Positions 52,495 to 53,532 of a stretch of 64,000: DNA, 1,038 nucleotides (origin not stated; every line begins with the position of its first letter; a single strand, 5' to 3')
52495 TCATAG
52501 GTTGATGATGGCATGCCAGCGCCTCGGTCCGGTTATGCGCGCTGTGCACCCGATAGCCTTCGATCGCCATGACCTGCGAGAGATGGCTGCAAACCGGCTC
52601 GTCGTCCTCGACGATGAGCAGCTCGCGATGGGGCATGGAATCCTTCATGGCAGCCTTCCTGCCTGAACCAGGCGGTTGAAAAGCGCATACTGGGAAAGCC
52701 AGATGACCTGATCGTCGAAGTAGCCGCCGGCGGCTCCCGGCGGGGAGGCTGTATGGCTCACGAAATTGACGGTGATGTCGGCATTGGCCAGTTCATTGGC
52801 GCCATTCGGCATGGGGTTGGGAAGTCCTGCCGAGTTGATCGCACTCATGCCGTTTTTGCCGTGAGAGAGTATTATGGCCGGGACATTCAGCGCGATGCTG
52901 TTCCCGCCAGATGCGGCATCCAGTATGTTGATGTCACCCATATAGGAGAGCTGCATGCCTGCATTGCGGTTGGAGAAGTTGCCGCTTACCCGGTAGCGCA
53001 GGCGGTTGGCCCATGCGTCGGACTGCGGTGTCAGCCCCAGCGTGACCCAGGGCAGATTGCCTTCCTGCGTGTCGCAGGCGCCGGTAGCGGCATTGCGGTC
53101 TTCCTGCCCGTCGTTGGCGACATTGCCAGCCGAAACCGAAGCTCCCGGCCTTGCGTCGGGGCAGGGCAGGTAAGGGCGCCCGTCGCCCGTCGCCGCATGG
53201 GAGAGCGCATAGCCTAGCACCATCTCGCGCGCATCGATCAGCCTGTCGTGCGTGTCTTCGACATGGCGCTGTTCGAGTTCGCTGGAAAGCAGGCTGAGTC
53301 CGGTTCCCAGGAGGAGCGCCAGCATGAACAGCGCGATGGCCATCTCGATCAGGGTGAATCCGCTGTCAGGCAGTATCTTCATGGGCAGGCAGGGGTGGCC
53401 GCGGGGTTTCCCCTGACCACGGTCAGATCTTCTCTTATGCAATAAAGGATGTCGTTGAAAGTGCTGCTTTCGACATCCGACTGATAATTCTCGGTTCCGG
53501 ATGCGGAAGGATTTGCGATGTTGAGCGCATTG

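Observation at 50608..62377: Twelve-gene, translationally coupled MSHA-like type IV filament operon with rearranged order, an embedded regulator and missing core parts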

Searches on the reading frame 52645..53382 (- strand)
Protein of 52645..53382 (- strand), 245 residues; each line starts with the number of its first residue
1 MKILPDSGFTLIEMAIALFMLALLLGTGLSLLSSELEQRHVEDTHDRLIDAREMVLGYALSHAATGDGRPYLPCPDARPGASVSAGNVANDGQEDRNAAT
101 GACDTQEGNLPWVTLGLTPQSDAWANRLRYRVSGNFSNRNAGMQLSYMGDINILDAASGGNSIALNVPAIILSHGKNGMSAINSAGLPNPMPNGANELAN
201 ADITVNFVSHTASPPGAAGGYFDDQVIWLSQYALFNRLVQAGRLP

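Call 4: search_protein_families(library=pfam, proteins=[window:52645-53382:-], max_evalue=0.01)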
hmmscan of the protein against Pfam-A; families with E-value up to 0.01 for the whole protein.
window:52645-53382:- (245 aa): 1 family
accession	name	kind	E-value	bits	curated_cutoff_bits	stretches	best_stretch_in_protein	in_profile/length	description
PF07963.17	N_methyl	-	5.6e-05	23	21.2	1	7-26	5-24/27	Prokaryotic N-terminal methylation motif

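Call 5: search_protein_families(library=ncbifam, proteins=[window:52645-53382:-], max_evalue=0.01)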
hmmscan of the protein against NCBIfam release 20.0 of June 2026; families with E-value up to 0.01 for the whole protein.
window:52645-53382:- (245 aa): 2 families
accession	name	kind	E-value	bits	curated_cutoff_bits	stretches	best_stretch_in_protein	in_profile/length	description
TIGR02532.1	IV_pilin_GFxxxE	domain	0.0003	20.5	16.3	1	7-27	2-22/24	prepilin-type N-terminal cleavage/methylation domain-containing protein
TIGR01708.2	typeII_sec_gspH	equivalog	0.0017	18.3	80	1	7-59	2-54/169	type II secretion system minor pseudopilin GspH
